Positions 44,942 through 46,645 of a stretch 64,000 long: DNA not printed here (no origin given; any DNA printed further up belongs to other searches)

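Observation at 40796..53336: Self-contained type II FAS/PKS-like accessory cluster with dedicated ACP, PPTase, two CrtI-family oxidoreductases, DUF362 and an HHxxxDG acyltransferase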

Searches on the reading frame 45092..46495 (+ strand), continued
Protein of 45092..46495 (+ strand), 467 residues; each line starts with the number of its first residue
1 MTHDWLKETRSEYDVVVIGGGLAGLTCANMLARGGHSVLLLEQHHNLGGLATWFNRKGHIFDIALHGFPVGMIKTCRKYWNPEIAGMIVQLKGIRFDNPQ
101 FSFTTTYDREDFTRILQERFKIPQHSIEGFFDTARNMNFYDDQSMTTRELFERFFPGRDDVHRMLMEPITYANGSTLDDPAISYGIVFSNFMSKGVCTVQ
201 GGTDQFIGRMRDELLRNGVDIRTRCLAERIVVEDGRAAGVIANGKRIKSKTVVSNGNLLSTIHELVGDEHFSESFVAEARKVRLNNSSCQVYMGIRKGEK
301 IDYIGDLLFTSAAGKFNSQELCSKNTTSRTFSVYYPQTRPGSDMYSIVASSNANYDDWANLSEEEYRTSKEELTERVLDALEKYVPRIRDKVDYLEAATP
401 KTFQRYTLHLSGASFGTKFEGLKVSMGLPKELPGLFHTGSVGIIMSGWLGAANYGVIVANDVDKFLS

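Call 90: find_encoding_contigs(protein=P0411, flank=10000, max_places=2)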
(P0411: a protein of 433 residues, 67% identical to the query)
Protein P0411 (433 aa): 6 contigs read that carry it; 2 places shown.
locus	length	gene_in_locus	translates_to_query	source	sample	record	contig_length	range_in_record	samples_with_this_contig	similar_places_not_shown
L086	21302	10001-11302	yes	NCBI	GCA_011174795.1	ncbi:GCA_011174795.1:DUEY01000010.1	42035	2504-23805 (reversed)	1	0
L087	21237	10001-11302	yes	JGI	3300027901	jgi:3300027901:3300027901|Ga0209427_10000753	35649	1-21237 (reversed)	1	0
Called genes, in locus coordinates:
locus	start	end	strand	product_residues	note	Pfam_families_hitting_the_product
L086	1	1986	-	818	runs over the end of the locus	PF17764:PriA_3primeBD, PF00270:DEAD, PF04851:ResIII, PF18319:Zn_ribbon_PriA, PF00271:Helicase_C (weak), PF18074:PriA_C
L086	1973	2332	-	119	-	PF01245:Ribosomal_L19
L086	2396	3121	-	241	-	PF01746:tRNA_m1G_MT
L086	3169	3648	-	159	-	PF00994:MoCF_biosynth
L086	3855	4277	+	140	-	PF02381:MraZ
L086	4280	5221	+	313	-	PF01795:Methyltransf_5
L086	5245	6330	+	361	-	PF00091:Tubulin, PF12327:FtsZ_C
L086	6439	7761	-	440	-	PF00278:Orn_DAP_Arg_deC, PF02784:Orn_Arg_deC_N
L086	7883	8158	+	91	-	-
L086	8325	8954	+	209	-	PF01726:LexA_DNA_bind, PF00717:Peptidase_S24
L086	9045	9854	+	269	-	PF01791:DeoC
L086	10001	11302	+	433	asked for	PF00108:Thiolase_N (weak), PF08545:ACP_syn_III, PF08541:ACP_syn_III_C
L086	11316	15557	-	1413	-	PF01869:BcrAD_BadFG, PF09989:DUF2229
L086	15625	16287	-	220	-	PF00596:Aldolase_II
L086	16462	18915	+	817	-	PF00133:tRNA-synt_1, PF09334:tRNA-synt_1g, PF13603:tRNA-synt_1_2, PF00133:tRNA-synt_1, PF09334:tRNA-synt_1g (weak), PF08264:Anticodon_1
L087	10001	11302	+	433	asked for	PF00108:Thiolase_N (weak), PF08545:ACP_syn_III, PF08541:ACP_syn_III_C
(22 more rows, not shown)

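Call 91: search_protein_families(library=ncbifam, proteins=[P0391, P0411, L009:11279-12226:+], max_evalue=1e-20)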
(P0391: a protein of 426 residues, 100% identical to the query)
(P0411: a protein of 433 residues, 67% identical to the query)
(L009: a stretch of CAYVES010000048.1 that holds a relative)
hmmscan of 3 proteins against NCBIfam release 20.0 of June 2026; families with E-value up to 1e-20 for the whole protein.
P0391 (426 aa): 6 families
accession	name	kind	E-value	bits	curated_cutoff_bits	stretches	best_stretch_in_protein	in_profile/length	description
NF006829.0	PRK09352.1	subfamily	1.4e-66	224.7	249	1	93-424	4-319/322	beta-ketoacyl-ACP synthase 3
TIGR00747.1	fabH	subfamily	4.5e-59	200.1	292.1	1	95-422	4-318/322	beta-ketoacyl-ACP synthase III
NF005541.0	PRK07204.1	equivalog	8.9e-53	179.8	402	1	95-424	6-327/329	beta-ketoacyl-ACP synthase III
NF006720.0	PRK09258.1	equivalog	1.8e-52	178.8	285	1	94-422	6-334/338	3-oxoacyl-ACP synthase III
NF004623.0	PRK05963.1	equivalog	7.9e-50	170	437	1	93-423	5-325/328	beta-ketoacyl-ACP synthase III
NF005308.0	PRK06840.1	equivalog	8e-34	117.2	315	1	95-420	6-329/339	3-oxoacyl-ACP synthase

P0411 (433 aa): 7 families
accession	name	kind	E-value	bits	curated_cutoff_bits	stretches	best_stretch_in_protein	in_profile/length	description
NF006829.0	PRK09352.1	subfamily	1.6e-68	231.1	249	1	100-431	4-319/322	beta-ketoacyl-ACP synthase 3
TIGR00747.1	fabH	subfamily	3e-60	204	292.1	1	101-430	3-319/322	beta-ketoacyl-ACP synthase III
NF006720.0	PRK09258.1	equivalog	4.1e-51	174.3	285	1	101-431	6-336/338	3-oxoacyl-ACP synthase III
NF004623.0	PRK05963.1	equivalog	9.5e-50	169.7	437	1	99-431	4-326/328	beta-ketoacyl-ACP synthase III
NF005541.0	PRK07204.1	equivalog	4.3e-49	167.7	402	1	102-429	6-325/329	beta-ketoacyl-ACP synthase III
NF005308.0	PRK06840.1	equivalog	5.8e-30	104.5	315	1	102-427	6-329/339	3-oxoacyl-ACP synthase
NF003274.0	PRK04262.1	equivalog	3.9e-21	75.4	244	0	102-243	4-140/347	hydroxymethylglutaryl-CoA synthase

L009:11279-12226:+ (315 aa): 7 families
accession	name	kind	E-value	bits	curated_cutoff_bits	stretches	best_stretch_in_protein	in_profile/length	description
TIGR00128.1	fabD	equivalog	5.8e-99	331.2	260.9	1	11-296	2-289/290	ACP S-malonyltransferase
TIGR03131.1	malonate_mdcH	equivalog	4e-69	233.3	297.9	1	12-311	1-293/297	malonate decarboxylase subunit epsilon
NF045894.1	PKS_plus_SDR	equivalog_domain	1.3e-54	185.4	1740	1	4-298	524-818/1515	type I polyketide synthase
TIGR02813.1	omega_3_PfaA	subfamily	6.5e-42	142.5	1010.1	1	10-294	579-880/2582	polyketide-type polyunsaturated fatty acid synthase PfaA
NF037940.1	PKS_MbtD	equivalog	1.7e-27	95.9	1150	1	9-281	89-361/978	mycobactin polyketide synthase MbtD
NF037941.1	PKS_NbtC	equivalog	5.7e-27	94.1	1150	1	10-283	95-373/1027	nocobactin polyketide synthase NbtC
NF040607.1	mycolic_Pks13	equivalog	2.1e-23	81.8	2100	1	13-285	666-945/1680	polyketide synthase Pks13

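Call 92: find_encoding_contigs(protein=P0443, flank=10000, max_places=1)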
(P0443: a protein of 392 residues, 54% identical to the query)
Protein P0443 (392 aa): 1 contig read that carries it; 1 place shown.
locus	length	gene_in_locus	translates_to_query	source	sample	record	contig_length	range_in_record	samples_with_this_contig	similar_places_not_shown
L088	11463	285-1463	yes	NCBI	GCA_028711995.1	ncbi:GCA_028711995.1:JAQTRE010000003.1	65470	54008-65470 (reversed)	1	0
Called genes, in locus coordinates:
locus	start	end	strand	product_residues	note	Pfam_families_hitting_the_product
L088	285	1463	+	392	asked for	PF00108:Thiolase_N, PF08545:ACP_syn_III, PF08541:ACP_syn_III_C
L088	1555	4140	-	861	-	PF02861:Clp_N, PF23569:NBD_SMAX1, PF00004:AAA, PF17871:AAA_lid_9, PF00004:AAA, PF07724:AAA_2, PF07728:AAA_5, PF10431:ClpB_D2-small, +6 more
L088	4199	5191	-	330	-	PF00226:DnaJ, PF01556:DnaJ_C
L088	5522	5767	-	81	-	-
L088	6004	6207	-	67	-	PF12797:Fer4_2 (weak), PF00037:Fer4 (faint), PF12837:Fer4_6 (faint), PF12838:Fer4_7 (weak)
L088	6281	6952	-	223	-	PF00027:cNMP_binding, PF13545:HTH_Crp_2, PF00325:Crp (weak)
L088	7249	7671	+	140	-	PF00164:Ribosom_S12_S23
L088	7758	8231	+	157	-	PF00177:Ribosomal_S7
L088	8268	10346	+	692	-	PF00009:GTP_EFTU, PF03144:GTP_EFTU_D2, PF22042:EF-G_D2, PF14492:EFG_III, PF16658:RF3_C, PF03764:EFG_IV, PF00679:EFG_C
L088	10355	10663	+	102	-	PF00338:Ribosomal_S10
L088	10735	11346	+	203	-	PF00297:Ribosomal_L3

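Call 93: find_encoding_contigs(protein=P0431, flank=10000, max_places=1)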
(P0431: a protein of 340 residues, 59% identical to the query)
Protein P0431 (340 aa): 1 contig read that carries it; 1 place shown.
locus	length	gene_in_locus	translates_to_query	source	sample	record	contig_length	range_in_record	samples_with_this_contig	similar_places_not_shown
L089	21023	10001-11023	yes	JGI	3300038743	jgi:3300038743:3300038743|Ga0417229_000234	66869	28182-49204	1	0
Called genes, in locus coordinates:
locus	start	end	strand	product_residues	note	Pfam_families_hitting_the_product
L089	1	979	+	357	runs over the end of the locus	PF00005:ABC_tran, PF13304:AAA_21 (weak), PF08402:TOBE_2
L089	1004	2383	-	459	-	PF00202:Aminotran_3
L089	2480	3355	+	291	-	PF16811:TAtT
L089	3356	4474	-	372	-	PF02163:Peptidase_M50, PF00571:CBS (weak)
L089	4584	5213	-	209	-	PF09335:VTT_dom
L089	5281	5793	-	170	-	PF21982:RecX_HTH1 (faint), PF02631:RecX_HTH2, PF21981:RecX_HTH3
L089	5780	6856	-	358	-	PF00154:RecA_N, PF08423:Rad51, PF06745:ATPase (weak), PF27531:MT3502_N (weak), PF21096:RecA_C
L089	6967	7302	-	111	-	PF12973:Cupin_7, PF02311:AraC_binding, PF07883:Cupin_2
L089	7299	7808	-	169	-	PF01467:CTP_transf_like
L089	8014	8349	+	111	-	-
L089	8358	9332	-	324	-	PF01073:3Beta_HSD, PF01370:Epimerase, PF04321:RmlD_sub_bind, PF05368:NmrA, PF07993:NAD_binding_4 (weak), PF13460:NAD_binding_10, PF16363:GDP_Man_Dehyd, PF07993:NAD_binding_4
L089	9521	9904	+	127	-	PF06103:DUF948 (weak)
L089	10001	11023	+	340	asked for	PF00108:Thiolase_N, PF08545:ACP_syn_III, PF08541:ACP_syn_III_C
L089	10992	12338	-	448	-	PF07690:MFS_1, PF12832:MFS_1_like, PF05977:MFS_3, PF07690:MFS_1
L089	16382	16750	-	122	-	PF02410:RsfS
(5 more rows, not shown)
